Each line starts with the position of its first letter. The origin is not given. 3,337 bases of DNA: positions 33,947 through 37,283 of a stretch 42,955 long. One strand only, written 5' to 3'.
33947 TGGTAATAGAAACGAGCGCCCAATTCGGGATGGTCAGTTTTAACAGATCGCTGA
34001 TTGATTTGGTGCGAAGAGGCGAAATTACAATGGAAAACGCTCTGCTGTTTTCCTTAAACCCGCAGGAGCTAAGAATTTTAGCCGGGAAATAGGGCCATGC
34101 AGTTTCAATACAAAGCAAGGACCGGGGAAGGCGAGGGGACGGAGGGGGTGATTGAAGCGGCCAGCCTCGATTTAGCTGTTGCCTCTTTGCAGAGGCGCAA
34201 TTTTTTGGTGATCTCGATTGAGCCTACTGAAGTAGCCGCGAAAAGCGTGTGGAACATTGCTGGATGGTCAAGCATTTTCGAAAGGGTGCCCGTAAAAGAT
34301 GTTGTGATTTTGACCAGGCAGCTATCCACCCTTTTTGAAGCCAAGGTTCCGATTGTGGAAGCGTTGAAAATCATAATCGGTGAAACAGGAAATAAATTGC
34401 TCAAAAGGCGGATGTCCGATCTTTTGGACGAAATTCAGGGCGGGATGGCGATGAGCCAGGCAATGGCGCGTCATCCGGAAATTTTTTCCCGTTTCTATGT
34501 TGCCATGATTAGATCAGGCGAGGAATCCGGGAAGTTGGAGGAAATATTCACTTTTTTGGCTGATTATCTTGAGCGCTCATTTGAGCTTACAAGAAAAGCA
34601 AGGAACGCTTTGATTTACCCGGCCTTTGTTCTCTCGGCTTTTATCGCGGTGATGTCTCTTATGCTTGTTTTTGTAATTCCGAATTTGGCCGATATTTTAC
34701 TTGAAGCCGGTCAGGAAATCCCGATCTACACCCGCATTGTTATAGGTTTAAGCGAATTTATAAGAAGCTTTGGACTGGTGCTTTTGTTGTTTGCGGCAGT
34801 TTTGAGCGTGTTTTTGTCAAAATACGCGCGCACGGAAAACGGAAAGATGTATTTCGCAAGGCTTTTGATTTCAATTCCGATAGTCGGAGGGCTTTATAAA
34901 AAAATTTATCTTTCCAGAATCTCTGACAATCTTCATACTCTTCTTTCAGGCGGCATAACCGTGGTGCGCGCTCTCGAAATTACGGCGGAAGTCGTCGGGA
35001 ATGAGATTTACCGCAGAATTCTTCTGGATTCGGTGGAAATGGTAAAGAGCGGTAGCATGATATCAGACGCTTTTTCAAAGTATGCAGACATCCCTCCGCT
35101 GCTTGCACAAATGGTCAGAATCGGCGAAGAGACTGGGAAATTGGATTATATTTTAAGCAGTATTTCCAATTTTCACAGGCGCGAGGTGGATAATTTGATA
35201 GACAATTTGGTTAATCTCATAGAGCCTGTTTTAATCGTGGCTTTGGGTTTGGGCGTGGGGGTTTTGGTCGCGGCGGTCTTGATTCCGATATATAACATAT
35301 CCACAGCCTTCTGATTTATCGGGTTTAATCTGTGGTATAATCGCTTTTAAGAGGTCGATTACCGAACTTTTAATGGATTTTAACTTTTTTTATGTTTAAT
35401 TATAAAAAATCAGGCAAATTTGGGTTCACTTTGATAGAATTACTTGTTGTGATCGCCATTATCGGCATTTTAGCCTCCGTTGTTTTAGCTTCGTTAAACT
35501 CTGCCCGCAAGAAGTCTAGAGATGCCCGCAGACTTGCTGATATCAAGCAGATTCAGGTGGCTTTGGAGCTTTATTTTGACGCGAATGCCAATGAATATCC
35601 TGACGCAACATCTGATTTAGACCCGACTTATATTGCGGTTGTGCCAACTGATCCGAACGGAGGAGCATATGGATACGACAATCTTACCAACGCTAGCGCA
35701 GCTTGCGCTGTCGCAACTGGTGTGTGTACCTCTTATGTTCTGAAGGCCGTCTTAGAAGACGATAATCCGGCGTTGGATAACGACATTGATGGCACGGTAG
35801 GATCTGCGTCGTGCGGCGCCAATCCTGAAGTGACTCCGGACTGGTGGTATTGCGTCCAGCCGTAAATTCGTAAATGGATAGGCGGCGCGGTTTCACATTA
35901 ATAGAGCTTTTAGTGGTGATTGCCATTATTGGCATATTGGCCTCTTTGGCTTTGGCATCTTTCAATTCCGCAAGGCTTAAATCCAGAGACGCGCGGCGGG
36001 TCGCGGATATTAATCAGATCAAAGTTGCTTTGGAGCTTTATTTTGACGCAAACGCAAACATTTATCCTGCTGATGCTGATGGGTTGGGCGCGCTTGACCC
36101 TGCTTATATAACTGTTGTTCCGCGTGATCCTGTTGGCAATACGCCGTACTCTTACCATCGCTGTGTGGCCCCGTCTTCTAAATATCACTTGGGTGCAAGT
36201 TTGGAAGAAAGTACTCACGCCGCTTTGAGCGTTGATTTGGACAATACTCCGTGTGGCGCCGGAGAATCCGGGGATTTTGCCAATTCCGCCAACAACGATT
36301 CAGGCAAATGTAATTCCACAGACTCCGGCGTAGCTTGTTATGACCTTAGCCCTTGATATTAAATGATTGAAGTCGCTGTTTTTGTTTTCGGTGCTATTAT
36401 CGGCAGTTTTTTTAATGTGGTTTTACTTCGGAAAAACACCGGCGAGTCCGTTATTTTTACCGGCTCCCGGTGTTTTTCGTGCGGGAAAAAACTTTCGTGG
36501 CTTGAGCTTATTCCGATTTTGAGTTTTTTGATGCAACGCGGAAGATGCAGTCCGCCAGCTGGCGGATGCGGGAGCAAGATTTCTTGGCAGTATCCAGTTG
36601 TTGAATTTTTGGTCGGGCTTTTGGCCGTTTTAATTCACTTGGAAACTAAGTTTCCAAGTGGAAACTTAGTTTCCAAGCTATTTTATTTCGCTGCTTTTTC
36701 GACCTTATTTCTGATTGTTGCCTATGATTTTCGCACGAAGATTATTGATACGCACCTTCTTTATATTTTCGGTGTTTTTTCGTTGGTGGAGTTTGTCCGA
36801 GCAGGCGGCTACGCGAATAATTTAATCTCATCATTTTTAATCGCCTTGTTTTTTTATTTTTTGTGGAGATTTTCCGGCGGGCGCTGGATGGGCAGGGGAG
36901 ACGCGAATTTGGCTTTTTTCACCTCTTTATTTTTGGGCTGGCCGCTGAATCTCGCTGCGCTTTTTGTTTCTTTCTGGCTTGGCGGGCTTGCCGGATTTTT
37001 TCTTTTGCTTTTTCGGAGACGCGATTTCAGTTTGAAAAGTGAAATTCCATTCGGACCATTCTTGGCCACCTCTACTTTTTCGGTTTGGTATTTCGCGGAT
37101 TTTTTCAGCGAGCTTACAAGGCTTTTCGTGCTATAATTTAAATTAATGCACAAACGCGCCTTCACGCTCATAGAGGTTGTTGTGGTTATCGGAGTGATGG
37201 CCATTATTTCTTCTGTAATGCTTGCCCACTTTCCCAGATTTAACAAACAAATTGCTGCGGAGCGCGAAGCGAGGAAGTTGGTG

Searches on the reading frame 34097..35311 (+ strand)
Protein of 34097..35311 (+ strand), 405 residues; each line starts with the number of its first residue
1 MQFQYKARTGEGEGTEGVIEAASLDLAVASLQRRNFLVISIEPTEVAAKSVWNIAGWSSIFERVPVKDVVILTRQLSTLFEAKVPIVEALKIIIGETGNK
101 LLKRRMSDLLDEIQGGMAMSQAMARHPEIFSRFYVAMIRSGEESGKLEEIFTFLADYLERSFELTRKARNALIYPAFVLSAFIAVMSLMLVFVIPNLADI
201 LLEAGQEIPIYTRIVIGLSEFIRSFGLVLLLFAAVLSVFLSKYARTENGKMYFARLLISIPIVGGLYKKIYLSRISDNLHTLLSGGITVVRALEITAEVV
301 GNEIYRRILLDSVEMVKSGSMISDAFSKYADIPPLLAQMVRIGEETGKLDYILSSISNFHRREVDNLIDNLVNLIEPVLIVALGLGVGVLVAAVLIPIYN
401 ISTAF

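Call 63: search_protein_families(library=pfam, proteins=[window:34097-35311:+], max_evalue=0.001)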
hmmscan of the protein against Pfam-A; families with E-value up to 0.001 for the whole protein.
window:34097-35311:+ (405 aa): 1 family
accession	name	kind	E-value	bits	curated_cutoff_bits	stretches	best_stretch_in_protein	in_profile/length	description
PF00482.28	T2SSF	-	2.3e-55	186.4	25.2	2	73-195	2-125/125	Type II secretion system (T2SS), protein F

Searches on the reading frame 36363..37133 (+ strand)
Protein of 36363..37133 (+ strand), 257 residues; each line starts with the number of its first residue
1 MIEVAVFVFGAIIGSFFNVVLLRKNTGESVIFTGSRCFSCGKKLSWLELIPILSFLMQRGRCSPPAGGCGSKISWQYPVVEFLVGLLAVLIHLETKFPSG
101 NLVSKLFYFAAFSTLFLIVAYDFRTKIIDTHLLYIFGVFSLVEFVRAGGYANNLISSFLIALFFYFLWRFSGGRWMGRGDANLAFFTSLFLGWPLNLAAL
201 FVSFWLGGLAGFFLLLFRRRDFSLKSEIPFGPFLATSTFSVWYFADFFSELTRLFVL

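Call 63: search_protein_families(library=pfam, proteins=[window:36363-37133:+], max_evalue=0.001)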
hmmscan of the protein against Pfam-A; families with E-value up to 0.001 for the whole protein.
window:36363-37133:+ (257 aa): 2 families
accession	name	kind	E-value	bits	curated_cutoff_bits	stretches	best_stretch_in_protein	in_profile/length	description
PF06750.18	A24_N_bact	-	1.5e-27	96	23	1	8-93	1-82/84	Bacterial Peptidase A24 N-terminal domain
PF01478.23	Peptidase_A24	-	4e-08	34.1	26.5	1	111-211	3-103/104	Type IV leader peptidase family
